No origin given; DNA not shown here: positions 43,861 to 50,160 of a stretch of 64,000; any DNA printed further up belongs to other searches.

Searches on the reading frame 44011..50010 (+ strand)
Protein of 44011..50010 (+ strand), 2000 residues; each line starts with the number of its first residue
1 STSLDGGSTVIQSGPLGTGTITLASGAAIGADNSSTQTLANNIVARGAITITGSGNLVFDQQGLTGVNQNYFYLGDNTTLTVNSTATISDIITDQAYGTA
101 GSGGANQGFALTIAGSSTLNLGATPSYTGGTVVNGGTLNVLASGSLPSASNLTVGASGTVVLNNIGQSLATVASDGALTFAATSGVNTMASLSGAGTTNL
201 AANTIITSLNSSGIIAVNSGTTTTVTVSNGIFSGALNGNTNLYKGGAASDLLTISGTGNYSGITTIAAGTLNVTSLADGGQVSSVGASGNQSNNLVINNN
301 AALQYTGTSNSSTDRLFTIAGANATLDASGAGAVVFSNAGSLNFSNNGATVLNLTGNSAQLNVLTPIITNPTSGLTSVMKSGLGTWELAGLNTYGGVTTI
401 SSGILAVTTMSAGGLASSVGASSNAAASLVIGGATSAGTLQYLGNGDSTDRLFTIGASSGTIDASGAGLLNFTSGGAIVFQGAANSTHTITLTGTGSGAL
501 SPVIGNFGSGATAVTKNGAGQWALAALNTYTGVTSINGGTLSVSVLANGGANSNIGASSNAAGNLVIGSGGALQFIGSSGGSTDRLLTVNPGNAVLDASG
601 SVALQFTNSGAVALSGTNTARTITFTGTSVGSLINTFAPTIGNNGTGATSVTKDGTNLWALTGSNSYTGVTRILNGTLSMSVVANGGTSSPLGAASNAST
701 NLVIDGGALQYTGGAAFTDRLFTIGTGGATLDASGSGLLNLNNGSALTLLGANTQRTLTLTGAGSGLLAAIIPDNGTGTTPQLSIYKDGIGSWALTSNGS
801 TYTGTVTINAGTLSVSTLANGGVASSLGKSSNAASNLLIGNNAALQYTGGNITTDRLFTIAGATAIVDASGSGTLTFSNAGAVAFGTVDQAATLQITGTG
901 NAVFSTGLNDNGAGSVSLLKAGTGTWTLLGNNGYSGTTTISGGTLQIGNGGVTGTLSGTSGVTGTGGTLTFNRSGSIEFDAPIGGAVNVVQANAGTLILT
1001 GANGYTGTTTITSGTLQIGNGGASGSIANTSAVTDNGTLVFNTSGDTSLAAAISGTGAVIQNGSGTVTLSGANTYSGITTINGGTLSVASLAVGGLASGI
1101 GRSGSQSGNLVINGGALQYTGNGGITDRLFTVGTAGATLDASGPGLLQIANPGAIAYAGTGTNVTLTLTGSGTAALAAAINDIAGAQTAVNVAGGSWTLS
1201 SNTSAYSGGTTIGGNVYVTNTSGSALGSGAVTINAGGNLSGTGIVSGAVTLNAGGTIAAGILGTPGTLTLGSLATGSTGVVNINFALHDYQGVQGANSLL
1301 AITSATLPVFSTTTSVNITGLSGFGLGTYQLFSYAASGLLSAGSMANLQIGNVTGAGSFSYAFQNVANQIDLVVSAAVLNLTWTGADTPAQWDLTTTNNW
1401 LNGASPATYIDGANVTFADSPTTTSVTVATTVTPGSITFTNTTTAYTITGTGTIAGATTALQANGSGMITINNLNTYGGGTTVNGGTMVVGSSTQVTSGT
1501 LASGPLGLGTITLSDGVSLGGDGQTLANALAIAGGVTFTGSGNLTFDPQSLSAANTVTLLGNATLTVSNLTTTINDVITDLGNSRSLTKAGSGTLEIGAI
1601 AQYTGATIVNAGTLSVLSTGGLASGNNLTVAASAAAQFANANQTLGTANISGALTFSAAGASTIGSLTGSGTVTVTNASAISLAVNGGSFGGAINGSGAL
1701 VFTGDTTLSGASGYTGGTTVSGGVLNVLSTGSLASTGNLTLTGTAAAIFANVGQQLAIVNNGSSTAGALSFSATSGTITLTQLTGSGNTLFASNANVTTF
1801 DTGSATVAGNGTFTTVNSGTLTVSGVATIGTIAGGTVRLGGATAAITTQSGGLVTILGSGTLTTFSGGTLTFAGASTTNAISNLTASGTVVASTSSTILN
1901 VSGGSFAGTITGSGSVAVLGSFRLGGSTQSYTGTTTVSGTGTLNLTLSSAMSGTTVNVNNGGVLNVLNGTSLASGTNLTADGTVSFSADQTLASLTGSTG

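Call 36: search_protein_families(library=pfam, proteins=[window:44011-50010:+], max_evalue=0.001)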
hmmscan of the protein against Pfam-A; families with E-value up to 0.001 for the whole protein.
window:44011-50010:+ (2000 aa): 1 family
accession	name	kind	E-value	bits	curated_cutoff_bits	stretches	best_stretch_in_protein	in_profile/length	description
PF12951.13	PATR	-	2.3e-41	139.9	27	8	1060-1088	2-30/30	Passenger-associated-transport-repeat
